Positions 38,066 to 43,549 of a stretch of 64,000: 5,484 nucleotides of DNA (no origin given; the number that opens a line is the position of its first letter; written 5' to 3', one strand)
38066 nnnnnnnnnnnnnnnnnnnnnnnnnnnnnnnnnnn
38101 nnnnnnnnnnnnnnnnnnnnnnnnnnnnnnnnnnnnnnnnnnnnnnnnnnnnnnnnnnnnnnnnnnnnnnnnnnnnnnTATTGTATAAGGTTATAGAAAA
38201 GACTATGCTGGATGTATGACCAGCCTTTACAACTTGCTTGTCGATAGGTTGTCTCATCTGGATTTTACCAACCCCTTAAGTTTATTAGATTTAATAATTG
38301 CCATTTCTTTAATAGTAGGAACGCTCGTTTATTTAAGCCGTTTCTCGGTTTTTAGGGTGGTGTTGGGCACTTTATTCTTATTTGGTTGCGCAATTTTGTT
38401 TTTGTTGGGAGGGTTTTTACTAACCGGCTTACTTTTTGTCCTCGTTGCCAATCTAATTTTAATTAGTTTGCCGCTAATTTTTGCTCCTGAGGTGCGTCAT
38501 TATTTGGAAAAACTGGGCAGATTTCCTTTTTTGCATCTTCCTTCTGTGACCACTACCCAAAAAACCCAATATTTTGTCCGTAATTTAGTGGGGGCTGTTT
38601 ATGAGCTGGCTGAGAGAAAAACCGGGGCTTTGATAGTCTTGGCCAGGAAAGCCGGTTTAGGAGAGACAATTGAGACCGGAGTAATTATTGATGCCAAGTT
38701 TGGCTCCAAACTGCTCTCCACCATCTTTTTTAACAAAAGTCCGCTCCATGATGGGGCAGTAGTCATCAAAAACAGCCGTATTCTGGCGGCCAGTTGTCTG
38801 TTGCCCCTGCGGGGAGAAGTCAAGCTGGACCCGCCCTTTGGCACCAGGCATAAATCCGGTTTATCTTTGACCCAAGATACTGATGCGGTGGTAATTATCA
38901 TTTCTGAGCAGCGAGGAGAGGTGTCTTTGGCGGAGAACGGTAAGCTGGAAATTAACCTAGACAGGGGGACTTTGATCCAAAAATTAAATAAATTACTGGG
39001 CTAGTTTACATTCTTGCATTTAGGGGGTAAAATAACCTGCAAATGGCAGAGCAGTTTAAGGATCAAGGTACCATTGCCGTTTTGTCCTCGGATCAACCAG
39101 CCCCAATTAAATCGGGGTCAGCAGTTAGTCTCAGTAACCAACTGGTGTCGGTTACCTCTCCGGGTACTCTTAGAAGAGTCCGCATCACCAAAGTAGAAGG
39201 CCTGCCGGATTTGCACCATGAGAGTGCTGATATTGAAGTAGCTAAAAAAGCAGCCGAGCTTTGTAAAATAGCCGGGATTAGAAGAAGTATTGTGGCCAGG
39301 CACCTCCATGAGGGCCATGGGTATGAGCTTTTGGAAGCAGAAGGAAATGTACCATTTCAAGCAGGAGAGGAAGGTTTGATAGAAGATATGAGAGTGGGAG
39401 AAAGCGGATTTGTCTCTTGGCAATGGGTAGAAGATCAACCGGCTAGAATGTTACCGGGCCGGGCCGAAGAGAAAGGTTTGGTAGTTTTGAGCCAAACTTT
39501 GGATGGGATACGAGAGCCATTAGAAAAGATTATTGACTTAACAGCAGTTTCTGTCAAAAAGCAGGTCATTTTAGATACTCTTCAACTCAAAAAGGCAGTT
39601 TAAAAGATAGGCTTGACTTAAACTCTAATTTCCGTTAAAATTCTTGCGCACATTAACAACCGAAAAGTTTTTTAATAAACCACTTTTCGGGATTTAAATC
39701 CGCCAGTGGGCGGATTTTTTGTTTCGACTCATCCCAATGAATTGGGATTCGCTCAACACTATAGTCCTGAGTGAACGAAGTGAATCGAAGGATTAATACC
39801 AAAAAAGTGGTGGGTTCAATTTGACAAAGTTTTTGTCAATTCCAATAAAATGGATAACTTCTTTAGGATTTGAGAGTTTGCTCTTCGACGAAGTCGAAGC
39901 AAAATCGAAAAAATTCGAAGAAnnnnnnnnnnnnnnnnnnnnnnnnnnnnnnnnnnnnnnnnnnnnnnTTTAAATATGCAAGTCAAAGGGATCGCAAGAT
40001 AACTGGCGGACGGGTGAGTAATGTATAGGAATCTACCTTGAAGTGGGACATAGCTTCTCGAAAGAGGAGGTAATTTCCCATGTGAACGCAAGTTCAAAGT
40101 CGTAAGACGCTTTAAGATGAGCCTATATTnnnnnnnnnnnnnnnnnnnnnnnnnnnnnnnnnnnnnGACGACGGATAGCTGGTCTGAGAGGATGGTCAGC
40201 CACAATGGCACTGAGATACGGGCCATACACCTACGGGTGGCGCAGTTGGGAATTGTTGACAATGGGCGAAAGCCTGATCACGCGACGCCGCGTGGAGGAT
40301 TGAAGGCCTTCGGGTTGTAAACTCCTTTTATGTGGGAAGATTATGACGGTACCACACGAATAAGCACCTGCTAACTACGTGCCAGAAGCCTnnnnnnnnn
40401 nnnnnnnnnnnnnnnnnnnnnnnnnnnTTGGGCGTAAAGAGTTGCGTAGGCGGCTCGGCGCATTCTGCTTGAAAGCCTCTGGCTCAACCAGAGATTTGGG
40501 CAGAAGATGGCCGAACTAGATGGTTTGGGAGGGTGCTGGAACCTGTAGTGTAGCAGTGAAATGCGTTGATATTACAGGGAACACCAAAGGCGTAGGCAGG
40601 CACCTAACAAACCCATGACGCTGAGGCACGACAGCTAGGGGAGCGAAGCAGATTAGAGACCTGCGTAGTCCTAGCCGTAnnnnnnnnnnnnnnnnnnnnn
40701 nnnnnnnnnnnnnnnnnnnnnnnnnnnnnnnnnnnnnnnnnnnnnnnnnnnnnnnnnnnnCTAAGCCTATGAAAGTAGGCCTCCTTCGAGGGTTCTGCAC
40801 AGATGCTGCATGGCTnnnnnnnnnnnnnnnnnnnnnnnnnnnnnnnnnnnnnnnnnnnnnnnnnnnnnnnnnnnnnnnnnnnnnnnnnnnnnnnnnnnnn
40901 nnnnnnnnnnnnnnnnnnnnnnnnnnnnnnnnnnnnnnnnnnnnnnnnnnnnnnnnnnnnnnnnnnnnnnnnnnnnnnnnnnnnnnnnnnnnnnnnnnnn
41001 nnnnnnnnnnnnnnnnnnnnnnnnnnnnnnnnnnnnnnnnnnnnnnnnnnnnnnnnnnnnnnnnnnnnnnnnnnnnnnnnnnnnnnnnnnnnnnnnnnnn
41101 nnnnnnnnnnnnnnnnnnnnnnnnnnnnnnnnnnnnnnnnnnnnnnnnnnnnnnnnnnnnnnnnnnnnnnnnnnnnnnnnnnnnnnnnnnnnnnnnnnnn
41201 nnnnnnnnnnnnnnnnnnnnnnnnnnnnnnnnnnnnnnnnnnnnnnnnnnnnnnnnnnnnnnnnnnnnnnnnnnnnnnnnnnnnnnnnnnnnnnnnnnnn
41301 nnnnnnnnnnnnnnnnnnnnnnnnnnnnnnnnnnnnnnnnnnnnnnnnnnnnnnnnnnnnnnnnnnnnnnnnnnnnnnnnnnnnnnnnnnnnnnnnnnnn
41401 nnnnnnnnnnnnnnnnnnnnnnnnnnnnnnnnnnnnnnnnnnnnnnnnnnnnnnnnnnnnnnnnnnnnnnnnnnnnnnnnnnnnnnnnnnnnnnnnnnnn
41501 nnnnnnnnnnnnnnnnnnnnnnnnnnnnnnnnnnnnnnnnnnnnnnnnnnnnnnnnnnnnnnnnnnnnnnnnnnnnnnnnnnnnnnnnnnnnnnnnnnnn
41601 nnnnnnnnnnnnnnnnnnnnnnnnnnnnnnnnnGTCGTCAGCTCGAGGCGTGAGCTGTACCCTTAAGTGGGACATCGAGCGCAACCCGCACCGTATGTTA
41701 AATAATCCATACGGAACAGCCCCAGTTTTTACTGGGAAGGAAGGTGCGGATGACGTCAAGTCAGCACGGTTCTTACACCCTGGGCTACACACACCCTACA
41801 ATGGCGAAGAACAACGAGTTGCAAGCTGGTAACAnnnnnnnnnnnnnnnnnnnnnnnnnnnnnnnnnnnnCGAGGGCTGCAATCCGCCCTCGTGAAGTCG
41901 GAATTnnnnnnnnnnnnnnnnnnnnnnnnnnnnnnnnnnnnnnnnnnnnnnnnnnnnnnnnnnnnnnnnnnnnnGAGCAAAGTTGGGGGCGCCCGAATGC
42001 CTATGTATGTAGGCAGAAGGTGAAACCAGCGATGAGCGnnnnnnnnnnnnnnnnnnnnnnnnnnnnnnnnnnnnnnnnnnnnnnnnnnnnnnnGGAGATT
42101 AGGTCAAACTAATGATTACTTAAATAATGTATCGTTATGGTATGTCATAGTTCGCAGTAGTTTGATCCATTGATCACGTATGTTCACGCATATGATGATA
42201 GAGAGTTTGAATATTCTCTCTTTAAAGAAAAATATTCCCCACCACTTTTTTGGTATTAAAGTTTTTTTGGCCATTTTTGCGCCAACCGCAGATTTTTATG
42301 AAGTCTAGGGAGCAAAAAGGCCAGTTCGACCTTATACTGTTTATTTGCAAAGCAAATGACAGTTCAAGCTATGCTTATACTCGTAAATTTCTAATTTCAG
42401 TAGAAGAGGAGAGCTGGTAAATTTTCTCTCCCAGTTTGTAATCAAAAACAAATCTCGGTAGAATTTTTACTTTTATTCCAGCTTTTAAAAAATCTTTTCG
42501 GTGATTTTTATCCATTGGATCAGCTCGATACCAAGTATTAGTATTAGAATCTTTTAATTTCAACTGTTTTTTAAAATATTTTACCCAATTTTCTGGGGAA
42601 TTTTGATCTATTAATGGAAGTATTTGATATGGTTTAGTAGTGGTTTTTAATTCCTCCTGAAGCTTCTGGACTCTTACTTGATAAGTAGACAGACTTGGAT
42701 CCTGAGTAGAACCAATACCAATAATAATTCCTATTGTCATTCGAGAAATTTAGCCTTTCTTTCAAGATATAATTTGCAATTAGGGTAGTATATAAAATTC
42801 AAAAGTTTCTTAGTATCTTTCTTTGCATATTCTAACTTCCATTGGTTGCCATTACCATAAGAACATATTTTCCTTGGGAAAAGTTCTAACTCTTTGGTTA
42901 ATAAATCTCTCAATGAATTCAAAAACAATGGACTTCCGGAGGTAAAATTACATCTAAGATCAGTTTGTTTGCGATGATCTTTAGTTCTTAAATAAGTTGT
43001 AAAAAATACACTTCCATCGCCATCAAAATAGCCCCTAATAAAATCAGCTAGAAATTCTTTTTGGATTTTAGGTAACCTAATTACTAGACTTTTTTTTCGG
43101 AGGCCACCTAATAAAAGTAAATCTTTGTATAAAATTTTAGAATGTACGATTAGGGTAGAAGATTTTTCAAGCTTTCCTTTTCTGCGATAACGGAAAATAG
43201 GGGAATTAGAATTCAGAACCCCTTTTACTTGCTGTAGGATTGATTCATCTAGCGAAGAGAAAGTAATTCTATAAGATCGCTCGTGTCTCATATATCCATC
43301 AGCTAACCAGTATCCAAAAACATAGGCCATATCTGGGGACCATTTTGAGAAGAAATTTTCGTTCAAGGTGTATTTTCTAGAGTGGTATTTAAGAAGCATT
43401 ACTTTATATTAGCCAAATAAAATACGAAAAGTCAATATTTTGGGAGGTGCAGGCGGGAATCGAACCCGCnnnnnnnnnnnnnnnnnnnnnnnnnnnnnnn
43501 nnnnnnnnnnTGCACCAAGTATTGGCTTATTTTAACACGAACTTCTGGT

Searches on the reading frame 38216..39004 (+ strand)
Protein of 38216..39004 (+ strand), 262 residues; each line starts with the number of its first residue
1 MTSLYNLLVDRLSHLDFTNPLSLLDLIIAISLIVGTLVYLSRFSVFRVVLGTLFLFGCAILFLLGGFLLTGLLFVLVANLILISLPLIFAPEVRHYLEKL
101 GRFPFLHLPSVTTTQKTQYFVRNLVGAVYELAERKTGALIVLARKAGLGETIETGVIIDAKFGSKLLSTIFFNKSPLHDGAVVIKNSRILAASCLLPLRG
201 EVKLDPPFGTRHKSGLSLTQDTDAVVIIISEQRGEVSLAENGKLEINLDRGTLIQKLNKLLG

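Call 78: search_protein_families(library=pfam, proteins=[window:38216-39004:+], max_evalue=0.00001)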
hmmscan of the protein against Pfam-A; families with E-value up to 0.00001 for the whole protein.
window:38216-39004:+ (262 aa): 1 family
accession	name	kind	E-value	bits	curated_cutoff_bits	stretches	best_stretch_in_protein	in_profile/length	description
PF02457.21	DAC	-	9.7e-39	132.1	27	1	127-244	3-119/119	DisA bacterial checkpoint controller nucleotide-binding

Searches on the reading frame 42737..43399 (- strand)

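Call 75: search_protein_families(library=pfam, proteins=[window:42737-43399:-], max_evalue=0.001)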
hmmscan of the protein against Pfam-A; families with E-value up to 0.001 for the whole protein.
window:42737-43399:- (220 aa): 1 family
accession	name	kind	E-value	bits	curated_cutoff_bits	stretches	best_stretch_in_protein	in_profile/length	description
PF14528.11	LAGLIDADG_3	-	1.1e-12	48.5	22.5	2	23-86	3-70/82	LAGLIDADG-like domain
